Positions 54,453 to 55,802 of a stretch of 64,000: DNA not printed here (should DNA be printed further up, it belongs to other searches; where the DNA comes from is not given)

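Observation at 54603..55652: Ketosynthase-fold protein without catalytic cysteine embedded between adaptor and toxin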

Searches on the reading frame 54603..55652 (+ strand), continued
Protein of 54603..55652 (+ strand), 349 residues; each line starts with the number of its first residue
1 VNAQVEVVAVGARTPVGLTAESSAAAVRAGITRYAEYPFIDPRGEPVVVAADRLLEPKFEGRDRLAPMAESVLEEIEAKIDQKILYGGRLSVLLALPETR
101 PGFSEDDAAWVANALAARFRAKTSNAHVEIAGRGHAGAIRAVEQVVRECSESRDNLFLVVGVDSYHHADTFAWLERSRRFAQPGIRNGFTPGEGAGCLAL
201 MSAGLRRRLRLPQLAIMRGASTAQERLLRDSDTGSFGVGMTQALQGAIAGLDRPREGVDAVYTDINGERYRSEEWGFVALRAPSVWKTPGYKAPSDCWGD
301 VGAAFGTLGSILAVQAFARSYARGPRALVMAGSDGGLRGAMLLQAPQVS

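Call 47: search_protein_families(library=pfam, proteins=[L055:8445-8981:+, L055:6209-8443:+, L064:6133-8409:+, L051:12611-13585:+, L051:7699-8997:+, L031:5788-8331:+, L008:4445-6724:-, L051:13582-14901:+, L079:8342-8917:+], max_evalue=0.01)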
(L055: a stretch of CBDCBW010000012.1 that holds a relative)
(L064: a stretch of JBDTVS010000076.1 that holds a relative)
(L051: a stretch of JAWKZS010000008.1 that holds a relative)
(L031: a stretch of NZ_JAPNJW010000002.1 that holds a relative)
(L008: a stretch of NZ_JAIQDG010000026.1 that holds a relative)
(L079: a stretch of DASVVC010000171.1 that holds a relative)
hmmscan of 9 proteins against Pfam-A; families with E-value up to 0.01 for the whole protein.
L055:8445-8981:+ (178 aa): 3 families
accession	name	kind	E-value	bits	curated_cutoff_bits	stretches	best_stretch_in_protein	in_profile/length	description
PF20093.5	DUF6484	-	3e-20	73.1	27.6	1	39-99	1-61/61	Domain of unknown function (DUF6484)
PF10106.14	DUF2345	-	0.00039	20.7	30.7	1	113-154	91-131/151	Uncharacterized protein conserved in bacteria (DUF2345)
PF04717.18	Phage_base_V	-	0.0048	17.7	23.8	0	77-100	52-75/75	Type VI secretion system/phage-baseplate injector OB domain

L055:6209-8443:+ (744 aa): 3 families
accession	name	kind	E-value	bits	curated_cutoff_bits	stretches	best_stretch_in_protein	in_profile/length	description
PF05954.17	Phage_GPD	-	2.5e-93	313.1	30.1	1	31-331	1-303/305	Phage tail baseplate hub (GPD)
PF22178.3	Gp5_trimer_C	-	7.7e-38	129.5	30.9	3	479-578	13-112/112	Bacteriophage T4 gp5 C-terminal trimerisation domain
PF06715.18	Gp5_C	-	2.9e-14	52.5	20.4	3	548-571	1-24/24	Gp5 C-terminal repeat (3 copies)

L064:6133-8409:+ (758 aa): 5 families
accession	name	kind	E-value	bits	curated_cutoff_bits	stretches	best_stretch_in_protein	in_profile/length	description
PF05954.17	Phage_GPD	-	3e-99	332.5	30.1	1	24-322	1-300/305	Phage tail baseplate hub (GPD)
PF22178.3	Gp5_trimer_C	-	5.8e-40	136.4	30.9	3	466-576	1-112/112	Bacteriophage T4 gp5 C-terminal trimerisation domain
PF04717.18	Phage_base_V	-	1.5e-15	57.7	23.8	1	381-449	11-75/75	Type VI secretion system/phage-baseplate injector OB domain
PF06715.18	Gp5_C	-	4e-14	52.1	20.4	1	523-545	2-24/24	Gp5 C-terminal repeat (3 copies)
PF20093.5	DUF6484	-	5.8e-05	24.1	27.6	1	421-448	34-61/61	Domain of unknown function (DUF6484)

L051:12611-13585:+ (324 aa): 1 family
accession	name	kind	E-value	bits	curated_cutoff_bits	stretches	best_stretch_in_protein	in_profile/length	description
PF11876.13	TsiV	-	7.4e-24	85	25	1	95-317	36-271/271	Type VI immunity for VRR-NUC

L051:7699-8997:+ (432 aa): 12 families
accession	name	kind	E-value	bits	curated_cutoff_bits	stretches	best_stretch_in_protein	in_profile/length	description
PF13649.12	Methyltransf_25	-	3.8e-16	60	27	1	43-141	1-97/97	Methyltransferase domain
PF08242.18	Methyltransf_12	-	2.6e-15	57.4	30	1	44-143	1-98/98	Methyltransferase domain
PF13847.12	Methyltransf_31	-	9.4e-15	55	27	1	40-147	4-111/145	Methyltransferase domain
PF08241.18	Methyltransf_11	-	2.9e-12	47.5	21.2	1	44-144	1-94/95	Methyltransferase domain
PF13489.12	Methyltransf_23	-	2e-09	37.8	27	1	40-169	23-124/164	Methyltransferase domain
PF02390.23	Methyltransf_4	-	2.9e-05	24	24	1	42-98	4-60/173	Putative methyltransferase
PF03848.20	TehB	-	3.1e-05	24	20.4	1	38-124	29-111/193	Tellurite resistance protein TehB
PF10119.14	MethyTransf_Reg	-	4.7e-05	24.5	25.5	1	215-253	3-41/84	Predicted methyltransferase regulatory domain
PF05175.20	MTS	-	0.0001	22.4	23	1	41-149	33-142/170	Methyltransferase small domain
PF01739.24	CheR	-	0.00076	19.4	27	1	89-145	118-173/195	CheR methyltransferase, SAM binding domain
PF02527.21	GidB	-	0.0049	16.7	27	1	39-116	48-123/184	rRNA small subunit methyltransferase G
PF02353.26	CMAS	-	0.0083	15.9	27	0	42-145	65-164/273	Mycolic acid cyclopropane synthetase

L031:5788-8331:+ (847 aa): 3 families
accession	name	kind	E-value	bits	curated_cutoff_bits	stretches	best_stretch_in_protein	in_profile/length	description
PF13654.12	AAA_32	-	8.4e-29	100.7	21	1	375-498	3-133/133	LonB-like, AAA domain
PF20436.4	LonB_AAA-LID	-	2.9e-13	50.1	22.4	1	526-586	2-64/65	Archaeal LonB, AAA+ ATPase LID domain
PF05362.19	Lon_C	-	1.5e-11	44.7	21.1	1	693-801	104-201/205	Lon protease (S16) C-terminal proteolytic domain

L008:4445-6724:- (759 aa): 5 families
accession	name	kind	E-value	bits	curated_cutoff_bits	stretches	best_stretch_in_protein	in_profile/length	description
PF00069.31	Pkinase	-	3.1e-25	89.5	31.7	1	122-386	2-258/263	Protein kinase domain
PF07714.23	PK_Tyr_Ser-Thr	-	5.2e-09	36.2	23.1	1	123-264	3-148/258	Protein tyrosine and serine/threonine kinase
PF01636.29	APH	-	4e-05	23.9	23.2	2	226-263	157-195/239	Phosphotransferase enzyme family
PF03109.22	ABC1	-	5.6e-05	22.8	22.9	1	195-264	144-213/244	ABC1 atypical kinase-like domain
PF06293.20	Kdo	-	0.0013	18.6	21.3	1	158-261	54-165/207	Lipopolysaccharide kinase (Kdo/WaaP) family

L051:13582-14901:+ (439 aa): 2 families
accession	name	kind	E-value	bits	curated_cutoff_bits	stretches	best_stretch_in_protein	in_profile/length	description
PF13646.12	HEAT_2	-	3.8e-09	37.2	27.7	1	170-249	3-84/88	HEAT repeats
PF02985.28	HEAT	-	0.0071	16.9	23.5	0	199-221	1-23/31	HEAT repeat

L079:8342-8917:+ (191 aa): 2 families
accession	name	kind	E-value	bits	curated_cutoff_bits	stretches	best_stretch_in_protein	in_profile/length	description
PF20093.5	DUF6484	-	1.3e-23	83.8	27.6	1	56-117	1-61/61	Domain of unknown function (DUF6484)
PF10106.14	DUF2345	-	0.0037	17.5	30.7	0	132-186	97-150/151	Uncharacterized protein conserved in bacteria (DUF2345)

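Call 53: search_protein_families(library=ncbifam, proteins=[L070:9947-11035:+, L062:5965-7008:+, L051:10001-11068:+, L079:10001-11041:+, L068:3258-4292:+, L061:10001-11041:+, L054:1213-2277:+, L038:9998-11047:+, L055:10001-11068:+, L076:9956-11047:+], max_evalue=0.001)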
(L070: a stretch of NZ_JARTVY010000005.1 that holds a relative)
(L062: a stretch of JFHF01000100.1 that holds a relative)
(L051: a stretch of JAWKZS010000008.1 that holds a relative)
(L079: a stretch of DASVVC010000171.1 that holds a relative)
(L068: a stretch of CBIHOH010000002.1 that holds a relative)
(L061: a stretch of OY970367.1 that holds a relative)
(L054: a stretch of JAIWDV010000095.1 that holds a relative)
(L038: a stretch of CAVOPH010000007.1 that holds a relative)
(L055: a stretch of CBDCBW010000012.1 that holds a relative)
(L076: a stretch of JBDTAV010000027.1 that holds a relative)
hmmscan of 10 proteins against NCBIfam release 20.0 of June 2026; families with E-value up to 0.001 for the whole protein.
L070:9947-11035:+ (362 aa): 9 families
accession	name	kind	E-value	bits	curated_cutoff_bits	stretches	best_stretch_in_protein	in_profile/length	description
NF004798.0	PRK06147.1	equivalog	4.2e-57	193.9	342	1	19-358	5-342/349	3-oxoacyl-(acyl carrier protein) synthase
TIGR01930.1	AcCoA-C-Actrans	subfamily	1.3e-06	27.6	240.55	1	142-178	77-113/385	acetyl-CoA C-acyltransferase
TIGR02430.1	pcaF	equivalog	3.3e-06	26.4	597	0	144-178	85-119/400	3-oxoadipyl-CoA thiolase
NF006740.0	PRK09268.1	equivalog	7.3e-06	25.2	539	1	144-181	93-130/431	acetyl-CoA C-acetyltransferase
NF006551.0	PRK09050.1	subfamily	1.9e-05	24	605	0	144-178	86-120/401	3-oxoadipyl-CoA thiolase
NF005490.0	PRK07103.1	equivalog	0.00014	21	445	0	198-238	233-273/414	polyketide beta-ketoacyl:acyl carrier protein synthase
NF006553.0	PRK09052.1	equivalog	0.00018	20.7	567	0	143-177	90-124/399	acetyl-CoA C-acyltransferase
NF006090.0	PRK08242.1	equivalog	0.00056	19.1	514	0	129-177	72-120/402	acetyl-CoA C-acetyltransferase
NF006030.0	PRK08170.1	equivalog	0.00093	18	593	0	142-178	90-126/434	acetyl-CoA C-acetyltransferase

L062:5965-7008:+ (347 aa): 12 families
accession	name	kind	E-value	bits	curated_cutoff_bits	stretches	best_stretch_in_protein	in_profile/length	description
NF004798.0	PRK06147.1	equivalog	8.7e-60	202.8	342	1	2-340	9-343/349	3-oxoacyl-(acyl carrier protein) synthase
TIGR01930.1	AcCoA-C-Actrans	subfamily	1.5e-05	24.2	240.55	0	131-159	84-112/385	acetyl-CoA C-acyltransferase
NF058662.1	cispenta_AmcF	equivalog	4.2e-05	22.7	325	1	131-250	130-253/369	cispentacin biosynthesis acyltransferase subunit AmcF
NF006553.0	PRK09052.1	equivalog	4.6e-05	22.6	567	0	131-159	96-124/399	acetyl-CoA C-acyltransferase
NF006030.0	PRK08170.1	equivalog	0.00015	20.6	593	0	130-159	96-125/434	acetyl-CoA C-acetyltransferase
NF005494.0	PRK07108.1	equivalog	0.00036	19.6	615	0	106-159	68-119/392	acetyl-CoA C-acyltransferase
NF006001.0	PRK08131.1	equivalog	0.00043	19.3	622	0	131-159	90-118/401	3-oxoadipyl-CoA thiolase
NF004618.0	PRK05952.1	equivalog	0.00056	18.9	455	1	130-219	147-242/384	beta-ketoacyl-ACP synthase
NF006090.0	PRK08242.1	equivalog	0.00066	18.9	514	0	131-159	92-120/402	acetyl-CoA C-acetyltransferase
NF006551.0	PRK09050.1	subfamily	0.00069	18.8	605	0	131-159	91-119/401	3-oxoadipyl-CoA thiolase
NF042967.1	AcCoAtase_PhaA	equivalog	0.00091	18.5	740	0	187-217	254-284/396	acetyl-CoA acetyltransferase PhaA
NF004853.0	PRK06205.1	subfamily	0.00099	18.2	551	0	131-160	89-118/404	acetyl-CoA C-acetyltransferase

L051:10001-11068:+ (355 aa): 5 families
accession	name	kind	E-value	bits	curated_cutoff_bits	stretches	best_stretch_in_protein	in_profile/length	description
NF004798.0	PRK06147.1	equivalog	1.8e-56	191.8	342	1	4-348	5-345/349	3-oxoacyl-(acyl carrier protein) synthase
NF004970.0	PRK06333.1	subfamily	9.5e-07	28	525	1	136-263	174-313/424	beta-ketoacyl-ACP synthase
NF058662.1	cispenta_AmcF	equivalog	3e-06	26.5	325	1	112-259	109-257/369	cispentacin biosynthesis acyltransferase subunit AmcF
TIGR03150.1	fabF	equivalog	0.00011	21.1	493.75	0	185-259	223-296/407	beta-ketoacyl-ACP synthase II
NF005589.0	PRK07314.1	subfamily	0.00054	18.8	387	0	142-250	171-290/413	beta-ketoacyl-ACP synthase II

L079:10001-11041:+ (346 aa): 7 families
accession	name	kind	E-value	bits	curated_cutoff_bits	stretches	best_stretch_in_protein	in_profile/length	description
NF004798.0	PRK06147.1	equivalog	4.2e-54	184.1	342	1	2-344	4-344/349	3-oxoacyl-(acyl carrier protein) synthase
TIGR01930.1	AcCoA-C-Actrans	subfamily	5.4e-05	22.3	240.55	0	127-162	78-113/385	acetyl-CoA C-acyltransferase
NF058662.1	cispenta_AmcF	equivalog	0.00013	21.1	325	1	4-225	2-227/369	cispentacin biosynthesis acyltransferase subunit AmcF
NF005490.0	PRK07103.1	equivalog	0.00034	19.8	445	0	133-222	170-273/414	polyketide beta-ketoacyl:acyl carrier protein synthase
NF005916.1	PRK07910.1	equivalog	0.00035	19.6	560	0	131-224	170-276/418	KasA/KasB family beta-ketoacyl-ACP synthase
NF006740.0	PRK09268.1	equivalog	0.00085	18.4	539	0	128-166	93-131/431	acetyl-CoA C-acetyltransferase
NF006553.0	PRK09052.1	equivalog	0.00088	18.4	567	0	68-162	34-125/399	acetyl-CoA C-acyltransferase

L068:3258-4292:+ (344 aa): 8 families
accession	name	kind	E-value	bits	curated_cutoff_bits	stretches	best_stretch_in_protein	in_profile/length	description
NF004798.0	PRK06147.1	equivalog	2.8e-58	197.8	342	1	4-341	8-343/349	3-oxoacyl-(acyl carrier protein) synthase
TIGR01930.1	AcCoA-C-Actrans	subfamily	4.1e-06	26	240.55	0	108-160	60-113/385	acetyl-CoA C-acyltransferase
NF006740.0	PRK09268.1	equivalog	3.8e-05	22.9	539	0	116-163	84-130/431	acetyl-CoA C-acetyltransferase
TIGR02430.1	pcaF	equivalog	6.1e-05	22.2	597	0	188-222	257-292/400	3-oxoadipyl-CoA thiolase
NF006551.0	PRK09050.1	subfamily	6.5e-05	22.2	605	0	126-162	86-122/401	3-oxoadipyl-CoA thiolase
NF006030.0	PRK08170.1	equivalog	0.00026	19.8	593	0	107-163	72-129/434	acetyl-CoA C-acetyltransferase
NF004720.0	PRK06064.1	subfamily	0.0005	18.9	420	1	108-170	63-125/389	thiolase domain-containing protein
NF005490.0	PRK07103.1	equivalog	0.00058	19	445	1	178-225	231-278/414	polyketide beta-ketoacyl:acyl carrier protein synthase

L061:10001-11041:+ (346 aa): 4 families
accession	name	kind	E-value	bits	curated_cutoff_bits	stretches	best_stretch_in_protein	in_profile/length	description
NF004798.0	PRK06147.1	equivalog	2.4e-55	188.2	342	1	4-342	5-343/349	3-oxoacyl-(acyl carrier protein) synthase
NF058662.1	cispenta_AmcF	equivalog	2.7e-05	23.4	325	1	137-251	130-248/369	cispentacin biosynthesis acyltransferase subunit AmcF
NF004970.0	PRK06333.1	subfamily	0.00047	19.1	525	0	136-261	173-310/424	beta-ketoacyl-ACP synthase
TIGR03150.1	fabF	equivalog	0.0008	18.2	493.75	0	136-260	161-296/407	beta-ketoacyl-ACP synthase II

L054:1213-2277:+ (354 aa): 4 families
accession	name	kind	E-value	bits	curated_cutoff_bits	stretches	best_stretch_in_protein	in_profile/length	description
NF004798.0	PRK06147.1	equivalog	1.3e-68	231.8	342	1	1-346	2-343/349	3-oxoacyl-(acyl carrier protein) synthase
NF005490.0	PRK07103.1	equivalog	6.9e-05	22.1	445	0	136-230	170-278/414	polyketide beta-ketoacyl:acyl carrier protein synthase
TIGR01930.1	AcCoA-C-Actrans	subfamily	0.00013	21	240.55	0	136-165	84-113/385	acetyl-CoA C-acyltransferase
NF058662.1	cispenta_AmcF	equivalog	0.00089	18.4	325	0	138-251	132-249/369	cispentacin biosynthesis acyltransferase subunit AmcF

L038:9998-11047:+ (349 aa): 1 family
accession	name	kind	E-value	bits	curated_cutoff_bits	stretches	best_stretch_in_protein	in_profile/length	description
NF004798.0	PRK06147.1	equivalog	1.3e-41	143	342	2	232-347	230-345/349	3-oxoacyl-(acyl carrier protein) synthase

L055:10001-11068:+ (355 aa): 2 families
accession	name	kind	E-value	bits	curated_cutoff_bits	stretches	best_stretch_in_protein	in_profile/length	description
NF004798.0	PRK06147.1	equivalog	2e-64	218.1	342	1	1-345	2-342/349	3-oxoacyl-(acyl carrier protein) synthase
NF058662.1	cispenta_AmcF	equivalog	0.00013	21.2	325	1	128-249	123-247/369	cispentacin biosynthesis acyltransferase subunit AmcF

L076:9956-11047:+ (363 aa): 6 families
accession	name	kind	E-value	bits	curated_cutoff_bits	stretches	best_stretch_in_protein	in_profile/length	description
NF004798.0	PRK06147.1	equivalog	1.8e-58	198.5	342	1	17-360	4-345/349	3-oxoacyl-(acyl carrier protein) synthase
TIGR01930.1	AcCoA-C-Actrans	subfamily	6.9e-07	28.5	240.55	1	148-177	84-113/385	acetyl-CoA C-acyltransferase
NF042999.1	bketothiol_BktB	equivalog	0.00012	21.4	725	0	118-177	62-120/394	beta-ketothiolase BktB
NF006553.0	PRK09052.1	equivalog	0.00031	19.9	567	1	110-177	63-125/399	acetyl-CoA C-acyltransferase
NF005490.0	PRK07103.1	equivalog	0.00042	19.5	445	0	147-238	169-274/414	polyketide beta-ketoacyl:acyl carrier protein synthase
NF004720.0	PRK06064.1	subfamily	0.00054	18.8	420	1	126-184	64-122/389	thiolase domain-containing protein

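Call 56: search_dna_similar(query=window:54603-55649:+, collection=plasmids, mode=protein, max_rows=25, max_evalue=0.00001)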
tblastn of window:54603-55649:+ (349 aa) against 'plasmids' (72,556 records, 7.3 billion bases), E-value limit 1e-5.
Records with a match: 44; places in all: 44; records where one place covers at least 80% of the query: 43.
Best place of each record, by identity: <60% 44.
By first word of the organism name: Rhizobium 27; Mesorhizobium 5; Paracoccus 3; Caballeronia 2; Burkholderia 2; Sinorhizobium 2; Pseudosulfitobacter 1; Gemmatirosa 1; Robbsia 1.
By predicted mobility (MOB-suite, as given by PLSDB): non-mobilizable 27; conjugative 15; mobilizable 2.
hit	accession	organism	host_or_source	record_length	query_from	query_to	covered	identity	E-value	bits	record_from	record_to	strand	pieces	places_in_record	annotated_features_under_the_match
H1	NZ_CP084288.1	Caballeronia zhejiangensis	Anasa tristis,Cell culture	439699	1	345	99%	40.1%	4e-51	189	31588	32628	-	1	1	beta-ketoacyl synthase N-terminal-like domain-containing protein | DUF2169 domain-containing protein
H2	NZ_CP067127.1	Paracoccus alcaliphilus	whole organism,soil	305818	7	347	98%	37.5%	8e-41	159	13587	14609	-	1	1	beta-ketoacyl synthase N-terminal-like domain-containing protein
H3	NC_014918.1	Mesorhizobium ciceri biovar biserrulae WSM1271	-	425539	5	343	97%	32.2%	1e-30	130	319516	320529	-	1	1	beta-ketoacyl synthase N-terminal-like domain-containing protein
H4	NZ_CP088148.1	Mesorhizobium ciceri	Cicer arietinum L.,cell culture,radical ...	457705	5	343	97%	32.2%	1e-30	130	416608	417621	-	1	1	beta-ketoacyl synthase N-terminal-like domain-containing protein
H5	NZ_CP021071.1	Mesorhizobium sp. WSM1497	Biserrula pelecinus L.,cell ...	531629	5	343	97%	32.2%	1e-30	130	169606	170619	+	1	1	beta-ketoacyl synthase N-terminal-like domain-containing protein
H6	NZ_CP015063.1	Mesorhizobium ciceri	Cicer arietinum,Pure Sample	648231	5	343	97%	32.2%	1e-30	130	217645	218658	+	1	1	beta-ketoacyl synthase N-terminal-like domain-containing protein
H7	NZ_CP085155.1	Pseudosulfitobacter sp. DSM 107133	cell culture,Seawater from the North ...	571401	1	345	99%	31.5%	2e-16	88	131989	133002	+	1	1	3-oxoacyl-ACP synthase | DUF2169 domain-containing protein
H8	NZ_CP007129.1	Gemmatirosa kalamazoonensis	-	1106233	7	341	96%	30.2%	9e-13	77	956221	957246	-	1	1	record has no annotation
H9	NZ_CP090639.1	Burkholderia contaminans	pharmaceutical solution,pharmaceutical ...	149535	1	343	98%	28.6%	1e-11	74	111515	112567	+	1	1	beta-ketoacyl synthase | DUF2169 domain-containing protein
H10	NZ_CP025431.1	Paracoccus zhejiangensis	single cell,sludge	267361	1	336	96%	29.2%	1e-8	64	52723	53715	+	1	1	beta-ketoacyl synthase N-terminal-like domain-containing protein | DUF2169 domain-containing protein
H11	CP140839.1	Rhizobium beringeri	Trifolium pratense,whole organism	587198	1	345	99%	28.2%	1e-13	80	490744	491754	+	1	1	3-oxoacyl-ACP synthase | DUF2169 domain-containing protein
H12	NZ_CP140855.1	Rhizobium beringeri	Trifolium pratense,whole organism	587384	1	345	99%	28.2%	1e-13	80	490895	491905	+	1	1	3-oxoacyl-ACP synthase | DUF2169 domain-containing protein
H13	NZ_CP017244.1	Rhizobium etli 8C-3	Phaseolus vulgaris,cell culture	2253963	1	339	97%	28.6%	2e-15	85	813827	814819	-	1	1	record has no annotation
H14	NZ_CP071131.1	Caballeronia sp. M1242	Homo sapiens,ETA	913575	1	344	99%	28.0%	5e-14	81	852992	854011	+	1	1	hypothetical protein | DUF2169 domain-containing protein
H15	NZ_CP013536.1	Rhizobium phaseoli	Phaseolus vulgaris,Whole ...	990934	1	349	100%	27.5%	1e-13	79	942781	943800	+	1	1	3-oxoacyl-ACP synthase | DUF2169 domain-containing protein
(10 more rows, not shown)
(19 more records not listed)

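Call 57: get_annotated_region(hit=H15, flank=7000)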
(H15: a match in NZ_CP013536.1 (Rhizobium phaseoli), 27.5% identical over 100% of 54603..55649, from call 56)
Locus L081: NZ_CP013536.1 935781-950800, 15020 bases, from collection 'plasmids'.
description: Rhizobium phaseoli strain R650 plasmid pRphaR650d, complete sequence
organism: Rhizobium phaseoli (NCBI taxid 396)
taxonomy: Bacteria; Pseudomonadota; Alphaproteobacteria; Hyphomicrobiales; Rhizobiaceae; Rhizobium; Rhizobium phaseoli
host: -; source: Phaseolus vulgaris,Whole organism,Legume rhizosphere,legume-root nodule; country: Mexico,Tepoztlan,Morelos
typing (MOB-suite, as given by PLSDB): non-mobilizable
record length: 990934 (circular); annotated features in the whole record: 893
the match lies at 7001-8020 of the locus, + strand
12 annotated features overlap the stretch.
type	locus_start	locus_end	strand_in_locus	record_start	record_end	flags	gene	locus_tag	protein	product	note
CDS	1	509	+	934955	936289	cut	tssK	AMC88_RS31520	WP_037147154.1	type VI secretion system baseplate subunit TssK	GO:0033103 - protein secretion by the type VI secretion system [Evidence IEA]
CDS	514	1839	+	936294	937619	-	icmH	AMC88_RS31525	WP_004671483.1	type IVB secretion system protein IcmH/DotU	-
CDS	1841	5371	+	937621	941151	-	tssM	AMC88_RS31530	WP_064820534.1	type VI secretion system membrane subunit TssM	GO:0033103 - protein secretion by the type VI secretion system [Evidence IEA]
CDS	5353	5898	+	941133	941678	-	tagF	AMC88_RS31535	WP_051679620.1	type VI secretion system-associated protein TagF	-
CDS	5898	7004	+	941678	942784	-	-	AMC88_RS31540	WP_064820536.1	DUF2169 domain-containing protein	-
CDS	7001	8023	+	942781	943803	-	-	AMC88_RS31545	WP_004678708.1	3-oxoacyl-ACP synthase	-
CDS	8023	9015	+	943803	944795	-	-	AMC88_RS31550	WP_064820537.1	DUF4150 domain-containing protein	-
CDS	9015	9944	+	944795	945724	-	-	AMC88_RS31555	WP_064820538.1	hypothetical protein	-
CDS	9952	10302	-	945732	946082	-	-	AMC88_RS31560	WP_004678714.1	hypothetical protein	-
CDS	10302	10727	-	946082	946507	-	-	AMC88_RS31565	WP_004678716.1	DUF6484 domain-containing protein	-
CDS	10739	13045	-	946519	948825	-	tssI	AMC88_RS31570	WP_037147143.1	type VI secretion system tip protein VgrG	GO:0033103 - protein secretion by the type VI secretion system [Evidence IEA]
CDS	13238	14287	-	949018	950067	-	-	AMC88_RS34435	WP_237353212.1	glycosyltransferase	-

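Call 58: get_annotated_region(hit=H9, flank=7000)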
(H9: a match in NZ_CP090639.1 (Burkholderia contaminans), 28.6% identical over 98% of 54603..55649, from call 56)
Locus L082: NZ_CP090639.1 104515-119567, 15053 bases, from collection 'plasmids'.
description: Burkholderia contaminans strain FFI45 plasmid unnamed2, complete sequence
organism: Burkholderia contaminans (NCBI taxid 488447)
taxonomy: Bacteria; Pseudomonadota; Betaproteobacteria; Burkholderiales; Burkholderiaceae; Burkholderia; Burkholderia contaminans
host: -; source: pharmaceutical solution,pharmaceutical solution; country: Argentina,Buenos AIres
typing (MOB-suite, as given by PLSDB): conjugative; relaxase MOBH; mating-pair formation MPF_T
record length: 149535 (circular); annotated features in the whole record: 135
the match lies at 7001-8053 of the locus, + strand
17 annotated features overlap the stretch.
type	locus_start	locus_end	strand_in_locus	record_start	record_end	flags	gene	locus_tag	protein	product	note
CDS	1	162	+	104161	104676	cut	-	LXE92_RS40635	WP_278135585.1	hypothetical protein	-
CDS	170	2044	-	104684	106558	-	tssF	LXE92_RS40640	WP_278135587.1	type VI secretion system baseplate subunit TssF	GO:0033103 - protein secretion by the type VI secretion system [Evidence IEA]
CDS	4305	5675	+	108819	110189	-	-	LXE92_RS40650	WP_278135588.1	hypothetical protein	-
CDS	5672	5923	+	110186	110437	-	-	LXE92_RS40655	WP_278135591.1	hypothetical protein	-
CDS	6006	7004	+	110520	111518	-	-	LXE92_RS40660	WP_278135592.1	DUF2169 domain-containing protein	-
CDS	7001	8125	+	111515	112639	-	-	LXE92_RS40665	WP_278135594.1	beta-ketoacyl synthase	-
CDS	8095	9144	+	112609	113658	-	-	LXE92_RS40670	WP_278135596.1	DUF4150 domain-containing protein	-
CDS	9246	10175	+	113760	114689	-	-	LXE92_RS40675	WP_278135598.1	type VI immunity family protein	-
CDS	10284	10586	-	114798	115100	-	-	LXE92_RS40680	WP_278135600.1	H-NS histone family protein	-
CDS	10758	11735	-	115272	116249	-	-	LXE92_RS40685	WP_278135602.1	DUF4238 domain-containing protein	-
CDS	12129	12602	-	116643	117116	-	-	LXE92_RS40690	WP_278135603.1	hypothetical protein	-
CDS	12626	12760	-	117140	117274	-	-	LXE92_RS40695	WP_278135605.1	hypothetical protein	-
CDS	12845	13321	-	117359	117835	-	-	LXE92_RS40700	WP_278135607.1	hypothetical protein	-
CDS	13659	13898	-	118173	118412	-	-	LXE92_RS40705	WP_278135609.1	hypothetical protein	-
CDS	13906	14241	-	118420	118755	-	-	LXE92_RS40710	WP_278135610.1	hypothetical protein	-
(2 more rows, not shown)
